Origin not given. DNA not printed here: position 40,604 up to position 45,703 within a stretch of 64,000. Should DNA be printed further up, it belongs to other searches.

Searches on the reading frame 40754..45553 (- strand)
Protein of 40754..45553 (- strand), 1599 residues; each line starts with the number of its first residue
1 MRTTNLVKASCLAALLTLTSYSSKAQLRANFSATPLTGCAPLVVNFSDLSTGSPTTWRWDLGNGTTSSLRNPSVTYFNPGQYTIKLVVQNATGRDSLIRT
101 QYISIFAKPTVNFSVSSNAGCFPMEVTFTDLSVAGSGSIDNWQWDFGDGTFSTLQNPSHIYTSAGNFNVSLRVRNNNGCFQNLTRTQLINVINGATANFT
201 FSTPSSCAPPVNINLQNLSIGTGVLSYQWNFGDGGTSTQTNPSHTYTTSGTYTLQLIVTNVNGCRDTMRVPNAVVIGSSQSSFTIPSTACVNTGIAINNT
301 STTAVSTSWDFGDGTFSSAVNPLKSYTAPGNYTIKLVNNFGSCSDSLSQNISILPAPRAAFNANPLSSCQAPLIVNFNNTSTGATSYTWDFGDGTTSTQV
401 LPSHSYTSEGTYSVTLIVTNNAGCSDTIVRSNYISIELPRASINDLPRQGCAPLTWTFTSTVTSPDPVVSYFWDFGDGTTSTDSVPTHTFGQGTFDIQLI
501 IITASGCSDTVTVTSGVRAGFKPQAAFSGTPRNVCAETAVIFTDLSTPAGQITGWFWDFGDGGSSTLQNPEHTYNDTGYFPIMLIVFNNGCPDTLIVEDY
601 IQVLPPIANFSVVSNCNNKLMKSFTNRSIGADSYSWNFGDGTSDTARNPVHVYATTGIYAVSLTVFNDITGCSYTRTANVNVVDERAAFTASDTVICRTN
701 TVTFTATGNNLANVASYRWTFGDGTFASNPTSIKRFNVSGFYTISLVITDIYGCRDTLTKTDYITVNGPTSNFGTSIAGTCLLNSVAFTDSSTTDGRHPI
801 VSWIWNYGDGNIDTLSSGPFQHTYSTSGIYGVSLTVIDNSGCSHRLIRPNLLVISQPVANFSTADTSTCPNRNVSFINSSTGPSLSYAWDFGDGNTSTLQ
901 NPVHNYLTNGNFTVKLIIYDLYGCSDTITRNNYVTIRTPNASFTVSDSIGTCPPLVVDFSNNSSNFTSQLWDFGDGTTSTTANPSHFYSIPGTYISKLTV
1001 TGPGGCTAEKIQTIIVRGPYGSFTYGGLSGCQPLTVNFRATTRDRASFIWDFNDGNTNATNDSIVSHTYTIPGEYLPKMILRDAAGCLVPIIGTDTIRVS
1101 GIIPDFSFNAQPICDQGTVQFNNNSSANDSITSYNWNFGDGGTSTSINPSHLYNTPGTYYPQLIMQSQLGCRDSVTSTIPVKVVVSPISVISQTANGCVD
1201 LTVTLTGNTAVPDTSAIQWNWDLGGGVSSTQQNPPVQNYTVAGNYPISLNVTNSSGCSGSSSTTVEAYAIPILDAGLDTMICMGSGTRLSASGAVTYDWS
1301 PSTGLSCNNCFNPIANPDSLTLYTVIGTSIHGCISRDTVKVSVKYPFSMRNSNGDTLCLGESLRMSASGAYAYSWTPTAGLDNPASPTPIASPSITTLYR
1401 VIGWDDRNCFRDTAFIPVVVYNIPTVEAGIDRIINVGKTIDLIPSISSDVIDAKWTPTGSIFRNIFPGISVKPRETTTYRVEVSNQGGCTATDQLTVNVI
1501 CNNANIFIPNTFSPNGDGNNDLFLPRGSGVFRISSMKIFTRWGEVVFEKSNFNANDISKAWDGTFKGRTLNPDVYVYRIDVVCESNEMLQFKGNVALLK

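Call 84: search_protein_families(library=pfam, proteins=[window:40754-45553:-], max_evalue=0.00001)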
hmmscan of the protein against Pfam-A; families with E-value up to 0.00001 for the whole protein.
window:40754-45553:- (1599 aa): 5 families
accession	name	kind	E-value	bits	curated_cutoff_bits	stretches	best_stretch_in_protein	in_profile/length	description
PF18911.6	PKD_4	-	1.3e-220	714.6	27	15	357-429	6-78/85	PKD domain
PF00801.26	PKD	-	2e-131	428.7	23.5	11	374-428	16-75/80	PKD domain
PF13585.12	CHU_C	-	2.7e-14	53.5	27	1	1507-1594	2-83/86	CHU_C Type IX secretion signal domain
PF22352.2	K319L-like_PKD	-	4.1e-12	46.4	27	0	1202-1265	13-82/84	K319L-like, PKD domain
PF08329.16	ChitinaseA_N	-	3.8e-06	27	21.2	0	1226-1265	67-105/133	Chitinase A, N-terminal domain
